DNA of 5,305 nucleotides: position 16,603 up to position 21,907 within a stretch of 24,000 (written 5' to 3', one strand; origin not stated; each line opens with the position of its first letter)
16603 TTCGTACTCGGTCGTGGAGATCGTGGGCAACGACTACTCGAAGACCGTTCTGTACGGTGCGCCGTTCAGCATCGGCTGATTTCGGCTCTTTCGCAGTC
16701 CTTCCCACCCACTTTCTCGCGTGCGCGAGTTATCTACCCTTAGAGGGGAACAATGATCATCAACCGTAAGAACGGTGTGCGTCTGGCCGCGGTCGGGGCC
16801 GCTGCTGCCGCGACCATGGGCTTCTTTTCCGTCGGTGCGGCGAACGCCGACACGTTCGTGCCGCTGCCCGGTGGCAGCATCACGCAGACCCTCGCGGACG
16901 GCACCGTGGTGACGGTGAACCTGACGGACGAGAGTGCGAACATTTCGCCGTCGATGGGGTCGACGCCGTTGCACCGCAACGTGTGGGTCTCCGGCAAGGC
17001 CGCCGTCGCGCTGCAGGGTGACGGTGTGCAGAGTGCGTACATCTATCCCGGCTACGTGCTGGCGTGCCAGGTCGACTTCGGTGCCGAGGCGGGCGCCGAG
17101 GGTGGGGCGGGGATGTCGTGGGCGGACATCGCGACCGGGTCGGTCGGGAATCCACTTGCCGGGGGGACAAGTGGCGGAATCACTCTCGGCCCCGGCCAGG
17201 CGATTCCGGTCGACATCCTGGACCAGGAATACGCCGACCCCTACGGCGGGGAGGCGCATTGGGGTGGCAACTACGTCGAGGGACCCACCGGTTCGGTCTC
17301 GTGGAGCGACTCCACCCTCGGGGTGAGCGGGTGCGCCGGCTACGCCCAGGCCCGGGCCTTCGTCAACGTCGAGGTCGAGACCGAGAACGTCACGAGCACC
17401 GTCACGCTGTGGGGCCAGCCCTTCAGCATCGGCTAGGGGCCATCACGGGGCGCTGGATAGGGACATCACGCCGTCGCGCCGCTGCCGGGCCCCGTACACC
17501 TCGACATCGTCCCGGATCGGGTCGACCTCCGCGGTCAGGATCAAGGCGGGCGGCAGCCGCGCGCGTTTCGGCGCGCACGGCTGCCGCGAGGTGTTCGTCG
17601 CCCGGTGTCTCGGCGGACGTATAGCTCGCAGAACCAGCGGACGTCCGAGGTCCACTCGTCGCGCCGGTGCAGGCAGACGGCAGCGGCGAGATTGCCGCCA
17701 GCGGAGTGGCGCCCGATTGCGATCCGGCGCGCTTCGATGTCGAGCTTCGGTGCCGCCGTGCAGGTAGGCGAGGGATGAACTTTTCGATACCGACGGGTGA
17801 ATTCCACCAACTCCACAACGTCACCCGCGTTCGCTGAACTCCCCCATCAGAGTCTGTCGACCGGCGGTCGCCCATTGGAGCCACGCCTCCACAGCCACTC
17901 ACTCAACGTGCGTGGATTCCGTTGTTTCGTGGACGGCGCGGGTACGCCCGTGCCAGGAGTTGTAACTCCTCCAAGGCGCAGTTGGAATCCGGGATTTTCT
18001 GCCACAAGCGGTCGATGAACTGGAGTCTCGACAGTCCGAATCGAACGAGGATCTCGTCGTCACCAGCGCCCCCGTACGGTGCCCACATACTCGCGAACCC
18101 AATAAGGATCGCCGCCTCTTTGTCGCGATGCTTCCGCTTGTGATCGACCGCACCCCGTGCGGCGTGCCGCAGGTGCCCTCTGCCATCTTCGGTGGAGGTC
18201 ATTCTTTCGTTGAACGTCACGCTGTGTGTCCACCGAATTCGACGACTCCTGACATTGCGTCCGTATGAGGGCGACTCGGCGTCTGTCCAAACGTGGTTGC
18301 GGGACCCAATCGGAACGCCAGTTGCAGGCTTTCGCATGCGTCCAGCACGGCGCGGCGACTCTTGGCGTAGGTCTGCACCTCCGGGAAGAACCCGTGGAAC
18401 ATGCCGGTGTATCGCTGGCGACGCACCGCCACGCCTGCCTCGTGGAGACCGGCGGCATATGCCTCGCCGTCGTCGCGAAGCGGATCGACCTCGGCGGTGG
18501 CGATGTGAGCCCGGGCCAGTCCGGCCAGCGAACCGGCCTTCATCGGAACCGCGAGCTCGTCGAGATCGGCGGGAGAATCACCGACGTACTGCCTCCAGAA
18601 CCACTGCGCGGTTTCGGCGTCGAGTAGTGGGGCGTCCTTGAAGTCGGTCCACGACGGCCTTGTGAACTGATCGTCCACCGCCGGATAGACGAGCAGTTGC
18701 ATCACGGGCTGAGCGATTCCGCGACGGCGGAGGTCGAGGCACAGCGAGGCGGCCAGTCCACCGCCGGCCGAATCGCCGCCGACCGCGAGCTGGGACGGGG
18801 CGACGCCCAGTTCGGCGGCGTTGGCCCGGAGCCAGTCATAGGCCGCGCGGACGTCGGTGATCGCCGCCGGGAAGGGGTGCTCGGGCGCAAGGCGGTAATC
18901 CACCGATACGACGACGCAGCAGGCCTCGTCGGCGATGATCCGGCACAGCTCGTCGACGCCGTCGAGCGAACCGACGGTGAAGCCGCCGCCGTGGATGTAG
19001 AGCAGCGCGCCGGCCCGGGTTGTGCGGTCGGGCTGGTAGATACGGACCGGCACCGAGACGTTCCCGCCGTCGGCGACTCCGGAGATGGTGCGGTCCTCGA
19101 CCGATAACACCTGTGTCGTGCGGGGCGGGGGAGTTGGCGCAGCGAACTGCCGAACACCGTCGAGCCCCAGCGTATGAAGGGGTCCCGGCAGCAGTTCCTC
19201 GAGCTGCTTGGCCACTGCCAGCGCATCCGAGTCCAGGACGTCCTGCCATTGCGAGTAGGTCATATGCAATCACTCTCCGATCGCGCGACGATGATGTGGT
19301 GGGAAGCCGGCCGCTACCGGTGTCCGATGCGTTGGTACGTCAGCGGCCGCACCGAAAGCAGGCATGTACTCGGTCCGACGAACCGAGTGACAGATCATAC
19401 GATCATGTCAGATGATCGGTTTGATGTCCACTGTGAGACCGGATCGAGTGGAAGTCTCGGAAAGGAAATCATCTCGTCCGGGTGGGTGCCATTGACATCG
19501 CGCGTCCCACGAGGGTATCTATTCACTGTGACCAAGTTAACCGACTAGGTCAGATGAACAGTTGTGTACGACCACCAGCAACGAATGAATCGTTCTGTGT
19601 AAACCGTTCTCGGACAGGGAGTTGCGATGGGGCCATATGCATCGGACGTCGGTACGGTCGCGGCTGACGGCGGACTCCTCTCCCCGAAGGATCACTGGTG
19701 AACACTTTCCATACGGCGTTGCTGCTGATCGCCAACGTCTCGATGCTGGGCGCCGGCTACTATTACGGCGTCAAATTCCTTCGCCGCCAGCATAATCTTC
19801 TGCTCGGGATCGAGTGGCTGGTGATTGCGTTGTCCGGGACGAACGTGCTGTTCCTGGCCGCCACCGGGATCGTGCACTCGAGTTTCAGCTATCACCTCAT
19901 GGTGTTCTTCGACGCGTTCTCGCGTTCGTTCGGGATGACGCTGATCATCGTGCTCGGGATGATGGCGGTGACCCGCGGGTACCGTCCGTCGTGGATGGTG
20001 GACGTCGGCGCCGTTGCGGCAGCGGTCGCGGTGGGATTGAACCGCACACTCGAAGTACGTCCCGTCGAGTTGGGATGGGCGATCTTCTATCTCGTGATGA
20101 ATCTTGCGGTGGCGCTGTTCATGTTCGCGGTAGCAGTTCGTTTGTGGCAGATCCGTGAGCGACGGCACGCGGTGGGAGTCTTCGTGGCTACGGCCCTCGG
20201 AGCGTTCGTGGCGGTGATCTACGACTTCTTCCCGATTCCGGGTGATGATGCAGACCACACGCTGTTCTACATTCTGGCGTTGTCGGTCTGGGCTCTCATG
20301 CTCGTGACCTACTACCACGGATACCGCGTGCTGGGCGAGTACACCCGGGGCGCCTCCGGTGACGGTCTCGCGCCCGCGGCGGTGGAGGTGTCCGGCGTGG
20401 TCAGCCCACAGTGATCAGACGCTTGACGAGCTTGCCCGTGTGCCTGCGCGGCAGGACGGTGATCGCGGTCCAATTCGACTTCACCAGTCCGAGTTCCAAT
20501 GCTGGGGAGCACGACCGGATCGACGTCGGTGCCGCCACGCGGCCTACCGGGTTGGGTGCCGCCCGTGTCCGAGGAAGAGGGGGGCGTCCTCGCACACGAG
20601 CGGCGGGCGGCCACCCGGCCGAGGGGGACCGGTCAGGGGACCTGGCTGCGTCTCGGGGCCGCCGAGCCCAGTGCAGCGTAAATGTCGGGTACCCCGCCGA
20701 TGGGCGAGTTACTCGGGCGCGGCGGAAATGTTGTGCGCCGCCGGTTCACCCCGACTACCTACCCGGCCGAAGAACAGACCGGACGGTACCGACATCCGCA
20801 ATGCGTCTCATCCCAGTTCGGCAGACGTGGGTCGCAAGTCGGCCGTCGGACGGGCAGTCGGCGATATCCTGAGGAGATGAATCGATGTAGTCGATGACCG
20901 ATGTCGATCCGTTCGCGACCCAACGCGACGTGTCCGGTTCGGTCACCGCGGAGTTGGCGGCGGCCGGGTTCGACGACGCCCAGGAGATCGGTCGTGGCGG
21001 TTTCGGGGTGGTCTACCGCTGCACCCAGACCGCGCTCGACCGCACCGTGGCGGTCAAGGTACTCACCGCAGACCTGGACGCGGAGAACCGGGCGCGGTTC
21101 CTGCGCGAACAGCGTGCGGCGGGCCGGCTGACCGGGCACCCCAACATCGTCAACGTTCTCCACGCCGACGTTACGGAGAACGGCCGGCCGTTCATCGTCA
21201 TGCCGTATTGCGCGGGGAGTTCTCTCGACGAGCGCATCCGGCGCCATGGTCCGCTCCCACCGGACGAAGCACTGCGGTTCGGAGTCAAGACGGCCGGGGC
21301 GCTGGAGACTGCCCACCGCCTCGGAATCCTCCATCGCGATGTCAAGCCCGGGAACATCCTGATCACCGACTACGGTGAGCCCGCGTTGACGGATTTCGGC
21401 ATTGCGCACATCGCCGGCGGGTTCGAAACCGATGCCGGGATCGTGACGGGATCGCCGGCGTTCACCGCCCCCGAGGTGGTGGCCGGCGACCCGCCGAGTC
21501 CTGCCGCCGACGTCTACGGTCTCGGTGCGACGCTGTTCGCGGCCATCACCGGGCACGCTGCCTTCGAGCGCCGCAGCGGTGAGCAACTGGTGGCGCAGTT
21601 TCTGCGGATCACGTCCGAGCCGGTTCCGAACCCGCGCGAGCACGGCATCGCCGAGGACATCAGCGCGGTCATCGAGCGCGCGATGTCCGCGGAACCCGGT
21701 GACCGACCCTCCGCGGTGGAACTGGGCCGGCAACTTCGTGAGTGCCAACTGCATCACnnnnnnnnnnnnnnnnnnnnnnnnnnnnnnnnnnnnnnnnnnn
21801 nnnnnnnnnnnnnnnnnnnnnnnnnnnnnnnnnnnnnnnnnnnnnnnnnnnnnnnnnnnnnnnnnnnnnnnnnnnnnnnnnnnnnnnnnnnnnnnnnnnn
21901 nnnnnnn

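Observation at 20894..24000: Largest gene in the window is missing from the ORF track: a PknK-type kinase fused to a STAND NTPase and TPR array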

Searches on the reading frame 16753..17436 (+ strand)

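Call 18: search_protein_families(library=pfam, proteins=[window:16753-17436:+], max_evalue=0.001)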
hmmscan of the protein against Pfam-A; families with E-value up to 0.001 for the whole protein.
window:16753-17436:+ (227 aa): 1 family
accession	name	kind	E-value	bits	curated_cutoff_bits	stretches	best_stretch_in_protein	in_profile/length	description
PF09203.16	MspA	-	3.8e-42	144.6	22.9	1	49-225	1-179/179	MspA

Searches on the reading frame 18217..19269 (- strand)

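Call 18: search_protein_families(library=pfam, proteins=[window:18217-19269:-], max_evalue=0.001)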
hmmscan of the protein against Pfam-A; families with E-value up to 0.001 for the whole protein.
window:18217-19269:- (350 aa): 3 families
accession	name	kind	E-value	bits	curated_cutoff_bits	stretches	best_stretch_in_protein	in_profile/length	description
PF07859.19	Abhydrolase_3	-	3e-71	240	25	1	89-295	1-209/210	alpha/beta hydrolase fold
PF20434.5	BD-FAE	-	9.3e-20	71.5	26.8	1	77-178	3-108/215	BD-FAE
PF00135.34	COesterase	-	2.6e-10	40.3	27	1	76-183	89-207/515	Carboxylesterase family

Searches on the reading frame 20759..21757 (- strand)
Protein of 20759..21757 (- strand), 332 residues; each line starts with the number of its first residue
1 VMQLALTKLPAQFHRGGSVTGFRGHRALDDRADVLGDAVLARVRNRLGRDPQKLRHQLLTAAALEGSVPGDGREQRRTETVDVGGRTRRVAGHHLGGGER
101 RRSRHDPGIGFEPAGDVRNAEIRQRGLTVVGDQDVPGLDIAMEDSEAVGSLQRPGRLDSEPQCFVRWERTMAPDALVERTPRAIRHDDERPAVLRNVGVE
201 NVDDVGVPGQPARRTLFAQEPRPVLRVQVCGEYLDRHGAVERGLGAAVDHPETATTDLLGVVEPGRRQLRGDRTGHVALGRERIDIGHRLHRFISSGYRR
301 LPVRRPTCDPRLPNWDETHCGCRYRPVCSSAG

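Call 61: search_protein_families(library=pfam, proteins=[window:20759-21757:-], max_evalue=0.1)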
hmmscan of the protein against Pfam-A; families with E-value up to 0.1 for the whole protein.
window:20759-21757:- (332 aa): 0 families
